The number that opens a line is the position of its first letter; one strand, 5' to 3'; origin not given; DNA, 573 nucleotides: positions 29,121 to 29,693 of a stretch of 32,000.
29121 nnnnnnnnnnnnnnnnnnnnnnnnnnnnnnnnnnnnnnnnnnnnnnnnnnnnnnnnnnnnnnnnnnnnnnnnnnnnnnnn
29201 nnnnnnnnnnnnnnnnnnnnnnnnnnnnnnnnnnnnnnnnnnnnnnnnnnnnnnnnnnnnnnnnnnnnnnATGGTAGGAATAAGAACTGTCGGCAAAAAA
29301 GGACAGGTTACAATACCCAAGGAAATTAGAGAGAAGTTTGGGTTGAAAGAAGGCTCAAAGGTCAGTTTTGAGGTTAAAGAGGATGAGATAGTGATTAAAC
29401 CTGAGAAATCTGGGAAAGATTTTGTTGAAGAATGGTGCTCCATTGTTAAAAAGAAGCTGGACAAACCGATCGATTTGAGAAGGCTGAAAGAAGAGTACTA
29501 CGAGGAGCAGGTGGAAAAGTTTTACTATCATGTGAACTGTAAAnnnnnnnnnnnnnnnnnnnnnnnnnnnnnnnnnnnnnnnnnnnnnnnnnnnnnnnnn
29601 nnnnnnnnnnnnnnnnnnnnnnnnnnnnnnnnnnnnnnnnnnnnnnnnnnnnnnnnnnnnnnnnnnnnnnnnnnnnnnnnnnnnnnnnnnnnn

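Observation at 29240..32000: AbrB-fold protein + AAA ATPase + cytoplasmic S8 subtilase operon: an IetAS-like candidate defence module in an archaeon, with a third gene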

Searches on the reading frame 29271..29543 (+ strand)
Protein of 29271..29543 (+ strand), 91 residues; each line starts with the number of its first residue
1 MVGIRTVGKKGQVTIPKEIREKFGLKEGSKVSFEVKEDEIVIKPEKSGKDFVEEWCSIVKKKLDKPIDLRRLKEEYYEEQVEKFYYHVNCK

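Call 3: search_protein_families(library=padloc, proteins=[window:29271-29543:+], max_evalue=0.01)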
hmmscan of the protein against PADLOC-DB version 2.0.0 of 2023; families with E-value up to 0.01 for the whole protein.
window:29271-29543:+ (91 aa): 0 families

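Call 4: search_protein_families(library=pfam, proteins=[window:29271-29543:+], max_evalue=0.01)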
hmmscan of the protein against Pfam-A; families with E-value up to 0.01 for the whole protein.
window:29271-29543:+ (91 aa): 2 families
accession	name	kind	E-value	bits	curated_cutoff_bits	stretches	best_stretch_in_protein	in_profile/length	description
PF04014.23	MazE_antitoxin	-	1.7e-18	66.7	24.7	1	4-49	1-47/48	Antidote-toxin recognition MazE, bacterial antitoxin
PF15937.10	PrlF_antitoxin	-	0.00018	22.1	32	1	6-43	3-41/99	prlF antitoxin for toxin YhaV_toxin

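Call 5: search_protein_families(library=ncbifam, proteins=[window:29271-29543:+], max_evalue=0.01)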
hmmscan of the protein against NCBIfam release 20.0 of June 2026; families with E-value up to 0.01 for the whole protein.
window:29271-29543:+ (91 aa): 7 families
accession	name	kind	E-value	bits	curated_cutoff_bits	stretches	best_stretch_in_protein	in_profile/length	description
TIGR01439.1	lp_hng_hel_AbrB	domain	1.8e-18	65.9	28.3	1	4-45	1-43/44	transcriptional regulator, AbrB family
NF050106.1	TA_MazE_antitoxin_Deino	equivalog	1.8e-07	31.2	65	1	11-47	1-37/65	type II toxin-antitoxin system MazE family antitoxin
NF040962.1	near_HgcAB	equivalog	2e-06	27.5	70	1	4-32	7-35/70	HgcAB-associated protein HgcC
NF006352.0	PRK08577.1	equivalog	1.8e-05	24.8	140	1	6-47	8-51/136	hypothetical protein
NF007429.0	PRK09974.1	equivalog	7e-05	22.7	125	1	6-45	16-56/114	type II toxin-antitoxin system PrlF family antitoxin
TIGR02609.1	doc_partner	hypoth_equivalog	0.00012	22.4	55.9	1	4-65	3-64/74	putative addiction module antidote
TIGR02851.1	spore_V_T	equivalog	0.0022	17.9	235.9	1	4-59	6-65/180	stage V sporulation protein T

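Call 30: find_homologous_proteins(query=window:29271-29543:+, max_evalue=0.001)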
Query window:29271-29543:+ (91 aa): 70 proteins with E <= 0.001 among 85 candidates.
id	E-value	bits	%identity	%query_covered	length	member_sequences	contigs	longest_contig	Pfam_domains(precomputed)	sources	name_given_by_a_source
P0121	8.6e-52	191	100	100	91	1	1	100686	PF04014.24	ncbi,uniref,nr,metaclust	ncbi:MAG: AbrB family transcriptional regulator [Candidatus Syntrophoarchaeum caldarius]|uniref:AbrB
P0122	1.9e-44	167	99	91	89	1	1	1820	PF04014.24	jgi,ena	-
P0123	2.0e-44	167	100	91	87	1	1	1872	PF04014.24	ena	-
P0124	2.5e-44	167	99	91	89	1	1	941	PF04014.24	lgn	-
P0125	3.3e-44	166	98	91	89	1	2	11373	PF04014.24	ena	-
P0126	3.6e-44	166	99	91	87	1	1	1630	PF04014.24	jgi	-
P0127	1.6e-43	164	99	91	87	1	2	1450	PF04014.24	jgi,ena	-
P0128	1.2e-41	158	93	91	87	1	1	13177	PF04014.24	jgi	jgi:AbrB family looped-hinge helix DNA binding protein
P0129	2.3e-34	135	81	87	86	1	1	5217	PF04014.24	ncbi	-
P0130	1.9e-33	132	77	87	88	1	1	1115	PF04014.24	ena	-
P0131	3.7e-33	131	77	87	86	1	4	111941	PF04014.24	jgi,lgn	jgi:AbrB family looped-hinge helix DNA binding protein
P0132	4.0e-33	131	78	87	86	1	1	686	PF04014.24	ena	-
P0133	5.3e-33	131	77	87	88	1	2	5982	PF04014.24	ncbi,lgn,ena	-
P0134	3.1e-32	128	78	87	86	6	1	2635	PF04014.24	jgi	-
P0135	3.7e-32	128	76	87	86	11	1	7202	PF04014.24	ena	-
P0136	1.0e-31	127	75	87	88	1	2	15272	PF04014.24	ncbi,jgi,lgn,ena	-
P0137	7.3e-31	124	75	87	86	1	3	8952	PF04014.24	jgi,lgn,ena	-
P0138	4.0e-30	121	76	87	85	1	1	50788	PF04014.24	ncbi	-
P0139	7.7e-30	121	76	87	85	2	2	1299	PF04014.24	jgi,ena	jgi:AbrB family looped-hinge helix DNA binding protein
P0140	5.7e-28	115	63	96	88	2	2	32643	PF04014.24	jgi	jgi:AbrB family looped-hinge helix DNA binding protein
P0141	1.1e-26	110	73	87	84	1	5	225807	PF04014.24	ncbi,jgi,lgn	jgi:AbrB family looped-hinge helix DNA binding protein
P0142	4.8e-26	108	63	86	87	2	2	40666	PF04014.24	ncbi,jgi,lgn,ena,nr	ncbi:MAG: hypothetical protein AYK19_12675 [Theionarchaea archaeon DG-70-1]|nr:MAG: hypothetical pro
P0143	5.4e-26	108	65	85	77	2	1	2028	PF04014.24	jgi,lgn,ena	-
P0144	6.3e-26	108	63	86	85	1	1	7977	PF04014.24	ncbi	-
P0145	2.7e-25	106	65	87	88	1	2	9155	PF04014.24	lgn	-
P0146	3.4e-25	106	71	89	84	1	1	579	PF04014.24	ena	-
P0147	3.8e-25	105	68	87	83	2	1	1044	PF04014.24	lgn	-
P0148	8.9e-25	104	63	93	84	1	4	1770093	PF04014.24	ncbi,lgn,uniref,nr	ncbi:transcriptional regulator, AbrB family [Geoglobus ahangari]|uniref:Transcriptional regulator, A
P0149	1.3e-24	104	66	90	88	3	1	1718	PF04014.24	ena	-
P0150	2.5e-24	103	62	87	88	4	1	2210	PF04014.24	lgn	-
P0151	2.5e-24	103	72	85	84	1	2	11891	PF04014.24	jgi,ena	-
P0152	3.5e-24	102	67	80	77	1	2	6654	PF04014.24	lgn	-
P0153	4.6e-24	102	68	85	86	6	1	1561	PF04014.24,PF15937.11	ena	-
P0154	4.9e-24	102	71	85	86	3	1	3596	PF04014.24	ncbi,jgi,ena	-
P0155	7.1e-24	101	65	91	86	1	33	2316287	PF04014.24,PF15937.11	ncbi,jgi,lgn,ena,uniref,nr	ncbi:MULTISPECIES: AbrB/MazE/SpoVT family DNA-binding domain-containing protein [Archaeoglobus]|jgi:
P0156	7.9e-24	101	65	92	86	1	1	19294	PF04014.24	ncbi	-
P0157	1.0e-23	101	71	85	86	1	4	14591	PF04014.24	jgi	-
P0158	1.1e-23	101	67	91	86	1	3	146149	PF04014.24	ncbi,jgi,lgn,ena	-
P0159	1.4e-23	101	70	85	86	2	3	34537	PF04014.24,PF15937.11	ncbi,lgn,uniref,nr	ncbi:MAG: AbrB/MazE/SpoVT family DNA-binding domain-containing protein [Archaeoglobus sp.]|uniref:Ab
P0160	1.5e-23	100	68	91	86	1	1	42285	PF04014.24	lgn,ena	-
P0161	2.9e-23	100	66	89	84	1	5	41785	PF04014.24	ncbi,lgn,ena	-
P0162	3.0e-23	99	66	89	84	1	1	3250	PF04014.24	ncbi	-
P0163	5.1e-23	99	64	89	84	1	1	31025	PF04014.24,PF15937.11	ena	-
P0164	5.3e-23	99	69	85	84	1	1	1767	PF04014.24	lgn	-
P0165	7.6e-23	98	64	89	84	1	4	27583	PF04014.24,PF15937.11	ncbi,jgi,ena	-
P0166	2.3e-22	97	66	85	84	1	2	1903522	PF04014.24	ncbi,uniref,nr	ncbi:AbrB/MazE/SpoVT family DNA-binding domain-containing protein [Geoglobus acetivorans]|uniref:Abr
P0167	6.2e-22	95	58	92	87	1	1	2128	PF04014.24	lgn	-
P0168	8.1e-22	95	62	85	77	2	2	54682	PF04014.24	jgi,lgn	jgi:AbrB family looped-hinge helix DNA binding protein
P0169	2.8e-21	93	62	79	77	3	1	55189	PF04014.24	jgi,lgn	-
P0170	6.8e-20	89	65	87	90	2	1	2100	PF04014.24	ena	-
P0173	6.1e-13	66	74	52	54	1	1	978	PF04014.24,PF15937.11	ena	-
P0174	1.1e-6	47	37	89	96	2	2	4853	PF04014.24,PF15937.11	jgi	jgi:AbrB family looped-hinge helix DNA binding protein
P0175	2.2e-6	46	44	59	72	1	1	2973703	PF04014.24,PF15937.11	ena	-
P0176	3.1e-6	45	53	54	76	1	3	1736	PF04014.24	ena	-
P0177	5.7e-6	44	64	40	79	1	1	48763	PF04014.24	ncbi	-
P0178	2.0e-5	42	43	66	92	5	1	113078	PF04014.24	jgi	jgi:AbrB family looped-hinge helix DNA binding protein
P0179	3.0e-5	42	64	43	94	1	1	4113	PF04014.24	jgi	jgi:AbrB family looped-hinge helix DNA binding protein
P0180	1.1e-4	40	58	42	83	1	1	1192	PF04014.24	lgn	-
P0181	2.7e-4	39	44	78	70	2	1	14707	PF04014.24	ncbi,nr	ncbi:MAG: AbrB/MazE/SpoVT family DNA-binding domain-containing protein [Deltaproteobacteria bacteriu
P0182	3.6e-4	38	60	38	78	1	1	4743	PF04014.24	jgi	jgi:AbrB family looped-hinge helix DNA binding protein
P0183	4.3e-4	38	65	41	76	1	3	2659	PF04014.24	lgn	-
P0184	4.6e-4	38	62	41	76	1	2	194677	PF04014.24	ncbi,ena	-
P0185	6.6e-4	38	59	41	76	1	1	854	PF04014.24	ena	-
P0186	6.9e-4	38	57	41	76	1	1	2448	PF04014.24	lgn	-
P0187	7.3e-4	37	59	41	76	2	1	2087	PF04014.24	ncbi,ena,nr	ncbi:MAG: AbrB/MazE/SpoVT family DNA-binding domain-containing protein [Acidobacteria bacterium]|nr:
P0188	8.9e-4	37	57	41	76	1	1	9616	PF04014.24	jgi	jgi:AbrB family looped-hinge helix DNA binding protein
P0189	9.0e-4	37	59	41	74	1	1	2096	PF04014.24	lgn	-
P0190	9.4e-4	37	59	41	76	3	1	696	PF04014.24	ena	-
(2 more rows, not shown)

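Call 31: find_encoding_contigs(protein=P0125, flank=5000, max_places=3)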
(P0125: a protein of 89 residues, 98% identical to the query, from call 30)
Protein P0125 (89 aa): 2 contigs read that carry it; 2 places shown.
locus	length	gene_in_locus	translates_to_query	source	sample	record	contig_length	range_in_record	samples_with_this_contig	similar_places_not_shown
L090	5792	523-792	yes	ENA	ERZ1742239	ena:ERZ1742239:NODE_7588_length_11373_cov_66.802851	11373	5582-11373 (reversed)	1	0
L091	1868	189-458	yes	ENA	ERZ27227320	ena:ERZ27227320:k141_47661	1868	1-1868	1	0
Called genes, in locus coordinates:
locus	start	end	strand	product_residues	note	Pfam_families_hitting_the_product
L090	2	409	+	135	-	?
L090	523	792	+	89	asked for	PF04014:MazE_antitoxin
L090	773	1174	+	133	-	PF01850:PIN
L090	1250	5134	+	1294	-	PF09565:RE_NgoFVII (faint), PF13091:PLDc_2, PF00176:SNF2-rel_dom, PF04851:ResIII (weak), PF00271:Helicase_C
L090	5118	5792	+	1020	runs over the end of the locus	PF02384:N6_Mtase (faint), PF07669:Eco57I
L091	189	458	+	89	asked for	PF04014:MazE_antitoxin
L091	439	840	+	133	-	PF01850:PIN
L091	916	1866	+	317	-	?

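Call 32: find_encoding_contigs(protein=P0128, flank=5000, max_places=3)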
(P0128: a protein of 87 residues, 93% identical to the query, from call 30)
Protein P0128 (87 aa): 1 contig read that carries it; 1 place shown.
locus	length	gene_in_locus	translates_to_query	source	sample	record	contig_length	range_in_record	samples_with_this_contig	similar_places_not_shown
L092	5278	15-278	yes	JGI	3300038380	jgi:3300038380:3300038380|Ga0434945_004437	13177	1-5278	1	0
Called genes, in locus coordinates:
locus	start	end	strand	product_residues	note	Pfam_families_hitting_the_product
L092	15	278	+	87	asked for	PF04014:MazE_antitoxin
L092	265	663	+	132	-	PF01850:PIN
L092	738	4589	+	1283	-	PF13091:PLDc_2, PF09565:RE_NgoFVII (faint), PF00176:SNF2-rel_dom, PF04851:ResIII, PF00271:Helicase_C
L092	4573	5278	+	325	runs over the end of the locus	-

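Call 33: find_encoding_contigs(protein=P0131, flank=4000, max_places=3)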
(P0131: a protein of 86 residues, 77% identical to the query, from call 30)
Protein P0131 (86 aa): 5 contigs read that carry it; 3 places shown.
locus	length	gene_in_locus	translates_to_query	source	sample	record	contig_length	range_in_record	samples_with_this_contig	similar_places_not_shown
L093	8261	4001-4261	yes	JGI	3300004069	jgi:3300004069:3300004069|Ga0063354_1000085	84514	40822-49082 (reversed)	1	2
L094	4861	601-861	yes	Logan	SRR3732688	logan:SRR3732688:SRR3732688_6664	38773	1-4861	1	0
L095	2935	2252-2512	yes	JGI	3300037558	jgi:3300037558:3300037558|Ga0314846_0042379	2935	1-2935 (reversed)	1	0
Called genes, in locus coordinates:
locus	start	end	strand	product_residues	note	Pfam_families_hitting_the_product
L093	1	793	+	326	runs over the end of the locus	PF07760:DUF1616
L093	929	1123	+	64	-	-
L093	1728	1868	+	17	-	-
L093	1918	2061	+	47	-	-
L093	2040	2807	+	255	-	PF01073:3Beta_HSD, PF01370:Epimerase, PF02719:Polysacc_synt_2, PF04321:RmlD_sub_bind, PF07993:NAD_binding_4, PF13460:NAD_binding_10 (weak), PF16363:GDP_Man_Dehyd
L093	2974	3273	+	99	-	PF01402:RHH_1 (weak), PF03683:UPF0175, PF24001:DUF7317 (weak)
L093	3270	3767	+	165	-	PF11848:DUF3368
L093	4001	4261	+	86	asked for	PF04014:MazE_antitoxin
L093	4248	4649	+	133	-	PF01850:PIN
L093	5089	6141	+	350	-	PF01370:Epimerase, PF04321:RmlD_sub_bind, PF16363:GDP_Man_Dehyd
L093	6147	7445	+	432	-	PF00155:Aminotran_1_2 (weak), PF00266:Aminotran_5 (faint), PF01041:DegT_DnrJ_EryC1, PF01053:Cys_Met_Meta_PP (weak), PF01212:Beta_elim_lyase (weak)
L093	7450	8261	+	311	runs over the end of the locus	PF01073:3Beta_HSD, PF01370:Epimerase, PF02719:Polysacc_synt_2, PF04321:RmlD_sub_bind, PF05368:NmrA (weak), PF07993:NAD_binding_4, PF13460:NAD_binding_10, PF16363:GDP_Man_Dehyd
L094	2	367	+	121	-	?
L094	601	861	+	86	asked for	PF04014:MazE_antitoxin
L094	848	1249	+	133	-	PF01850:PIN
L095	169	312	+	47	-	-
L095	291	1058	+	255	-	PF01073:3Beta_HSD, PF01370:Epimerase, PF02719:Polysacc_synt_2, PF04321:RmlD_sub_bind, PF07993:NAD_binding_4, PF13460:NAD_binding_10 (weak), PF16363:GDP_Man_Dehyd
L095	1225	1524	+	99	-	PF01402:RHH_1 (weak), PF03683:UPF0175, PF24001:DUF7317 (weak)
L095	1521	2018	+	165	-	PF11848:DUF3368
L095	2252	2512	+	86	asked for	PF04014:MazE_antitoxin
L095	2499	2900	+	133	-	PF01850:PIN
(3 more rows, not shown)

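Call 36: find_encoding_contigs(protein=P0121, flank=10000, max_places=4)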
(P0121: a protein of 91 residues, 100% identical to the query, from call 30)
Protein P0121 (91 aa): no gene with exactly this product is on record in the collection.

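Call 42: find_encoding_contigs(protein=P0125, flank=10000, max_places=1)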
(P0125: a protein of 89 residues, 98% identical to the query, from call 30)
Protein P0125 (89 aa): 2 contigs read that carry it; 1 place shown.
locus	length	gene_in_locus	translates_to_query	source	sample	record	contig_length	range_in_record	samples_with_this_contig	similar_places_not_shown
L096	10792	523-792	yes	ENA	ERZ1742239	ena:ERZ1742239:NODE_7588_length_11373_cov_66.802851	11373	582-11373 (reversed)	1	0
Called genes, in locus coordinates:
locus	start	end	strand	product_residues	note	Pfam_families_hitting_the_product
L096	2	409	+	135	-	?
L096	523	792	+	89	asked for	PF04014:MazE_antitoxin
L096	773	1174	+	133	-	PF01850:PIN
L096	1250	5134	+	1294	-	PF09565:RE_NgoFVII (faint), PF13091:PLDc_2, PF00176:SNF2-rel_dom, PF04851:ResIII (weak), PF00271:Helicase_C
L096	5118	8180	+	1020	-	PF02384:N6_Mtase (faint), PF07669:Eco57I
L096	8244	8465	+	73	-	-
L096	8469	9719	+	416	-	PF01841:Transglut_core, PF03835:Rad4 (faint)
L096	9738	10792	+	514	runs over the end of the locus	PF02463:SMC_N, PF11398:DUF2813 (weak), PF13175:AAA_15, PF13476:AAA_23, PF13304:AAA_21, PF13175:AAA_15, PF20469:OLD-like_TOPRIM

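Call 45: search_protein_families(library=padloc, proteins=[L096:773-1171:+, L096:1250-5131:+, L096:5118-8177:+, L096:8244-8462:+, L096:8469-9716:+], max_evalue=0.001)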
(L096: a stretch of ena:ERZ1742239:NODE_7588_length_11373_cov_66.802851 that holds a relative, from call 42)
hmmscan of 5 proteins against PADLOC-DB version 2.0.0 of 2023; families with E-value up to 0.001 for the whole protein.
L096:773-1171:+ (133 aa): 0 families

L096:1250-5131:+ (1294 aa): 51 families (the best 25 are shown)
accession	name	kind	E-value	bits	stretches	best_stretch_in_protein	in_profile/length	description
PDLC01075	C3a139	-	3.8e-158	526.6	1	24-1200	9-899/948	HKD+Snf2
PDLC02619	DrmD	-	4.4e-33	112.4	2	829-1046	391-599/872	DrmD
PDLC02623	DrmD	-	5.9e-31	105.1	2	856-1024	529-669/1040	DrmD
PDLC02621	DrmD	-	1.9e-30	103.8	1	825-1030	496-682/1040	DrmD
PDLC02500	BrxHI|BrxHII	-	2.6e-30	103.7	2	933-1010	529-604/933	BrxHI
PDLC02193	PLD_Helicase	-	3.2e-26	89.8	2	827-1016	668-835/905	-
PDLC00659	HmaA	-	4.9e-26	88.9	2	824-1023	485-655/1176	SNF2 helicase / DEAD-box helicase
PDLC04556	PDC-M27C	-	2.5e-22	77.1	1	261-554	37-325/892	-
PDLC02620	DrmD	-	1.5e-20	70.8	1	933-1017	533-615/1060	DrmD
PDLC02843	DpdE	-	1.1e-18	64.6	2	932-977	619-663/1091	DpdE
PDLC02504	BrxHI|BrxHII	-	3.1e-18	63.2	1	857-1049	485-652/971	BrxHII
PDLC02572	DrmA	-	1.4e-17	61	1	851-999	514-644/1043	DrmA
PDLC02840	DpdE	-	1.5e-17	61.2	1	914-991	588-668/1091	DpdE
PDLC02634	DrmD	-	3.6e-17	59.5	1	854-1012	470-616/900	DrmD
PDLC00633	ZorD1|ZorD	-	2.5e-16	56.9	1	857-992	748-858/908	"SWI2/SNF2 helicase, Mrr-like nuclease"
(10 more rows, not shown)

L096:5118-8177:+ (1020 aa): 48 families (the best 25 are shown)
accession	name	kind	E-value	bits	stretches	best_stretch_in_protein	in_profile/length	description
PDLC03628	REase_MTase_IIG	-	9.2e-52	174.3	3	629-1017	694-1092/1100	Type IIG restriction enzyme-methyltransferase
PDLC03612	REase_MTase_IIG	-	1.1e-42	144.4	1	300-821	430-952/1247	Type IIG restriction enzyme-methyltransferase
PDLC02643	DrmMI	-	3.6e-28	96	1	314-734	548-933/1347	DrmMI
PDLC03609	REase_MTase_IIG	-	5e-25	85.5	2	656-787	537-666/1066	Type IIG restriction enzyme-methyltransferase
PDLC02638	DrmMI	-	1.1e-24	84.7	1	314-688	547-882/935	DrmMI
PDLC02644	DrmMI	-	9e-21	71.5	2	315-515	59-230/988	DrmMI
PDLC02527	PglX|PglXI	-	3.7e-19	66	2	372-489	296-396/1332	PglX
PDLC03604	REase_MTase_IIG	-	2.1e-18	63.8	2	374-513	384-503/1011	Type IIG restriction enzyme-methyltransferase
PDLC03596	REase_MTase_IIG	-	6.2e-18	62.2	2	459-520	588-648/1148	Type IIG restriction enzyme-methyltransferase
PDLC03629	REase_MTase_IIG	-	8.5e-18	61.6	2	314-418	374-474/1182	Type IIG restriction enzyme-methyltransferase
PDLC02521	PglX|PglXI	-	2.6e-17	60.1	2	323-414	246-343/1174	PglX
PDLC03601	REase_MTase_IIG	-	3.5e-17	59.5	2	153-366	230-429/1110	Type IIG restriction enzyme-methyltransferase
PDLC03618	REase_MTase_IIG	-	1e-16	57.5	2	314-515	542-714/1429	Type IIG restriction enzyme-methyltransferase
PDLC02523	PglX|PglXI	-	2.5e-16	56.7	2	674-796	558-681/1428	PglX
PDLC02525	PglX|PglXI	-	9.8e-15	52.2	1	324-414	231-319/607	PglX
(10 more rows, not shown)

L096:8244-8462:+ (73 aa): 0 families

L096:8469-9716:+ (416 aa): 0 families
